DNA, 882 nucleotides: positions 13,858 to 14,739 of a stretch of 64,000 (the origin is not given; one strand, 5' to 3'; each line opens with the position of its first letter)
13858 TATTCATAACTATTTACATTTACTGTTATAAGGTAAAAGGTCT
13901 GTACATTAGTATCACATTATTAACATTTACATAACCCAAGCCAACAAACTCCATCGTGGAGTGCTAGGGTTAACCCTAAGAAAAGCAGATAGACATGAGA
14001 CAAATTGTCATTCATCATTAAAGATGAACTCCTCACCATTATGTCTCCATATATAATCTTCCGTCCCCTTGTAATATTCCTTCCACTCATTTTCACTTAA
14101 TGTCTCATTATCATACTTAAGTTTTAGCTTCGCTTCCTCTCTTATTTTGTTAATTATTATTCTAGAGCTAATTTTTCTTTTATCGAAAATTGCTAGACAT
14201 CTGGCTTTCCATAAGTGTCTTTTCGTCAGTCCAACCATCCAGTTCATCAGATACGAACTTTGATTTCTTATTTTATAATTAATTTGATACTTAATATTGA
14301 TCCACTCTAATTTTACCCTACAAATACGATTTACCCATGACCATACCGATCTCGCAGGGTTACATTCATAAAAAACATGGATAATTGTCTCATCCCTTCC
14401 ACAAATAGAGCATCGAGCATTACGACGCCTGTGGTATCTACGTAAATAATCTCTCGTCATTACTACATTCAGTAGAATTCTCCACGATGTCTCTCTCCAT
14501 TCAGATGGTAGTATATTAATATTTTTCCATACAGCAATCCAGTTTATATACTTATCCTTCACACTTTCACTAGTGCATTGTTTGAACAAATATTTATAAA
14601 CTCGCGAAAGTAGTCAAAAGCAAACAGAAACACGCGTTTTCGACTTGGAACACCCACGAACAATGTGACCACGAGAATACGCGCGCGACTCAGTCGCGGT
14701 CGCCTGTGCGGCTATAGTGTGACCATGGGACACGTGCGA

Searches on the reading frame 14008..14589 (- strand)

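Call 10: search_protein_families(library=pfam, proteins=[window:14008-14589:-], max_evalue=0.01)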
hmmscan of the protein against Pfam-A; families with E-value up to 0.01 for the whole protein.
window:14008-14589:- (193 aa): 1 family
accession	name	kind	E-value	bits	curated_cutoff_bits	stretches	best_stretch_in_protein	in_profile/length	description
PF13966.11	zf-RVT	-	6.1e-10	40.1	27.5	1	12-83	15-85/85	zinc-binding in reverse transcriptase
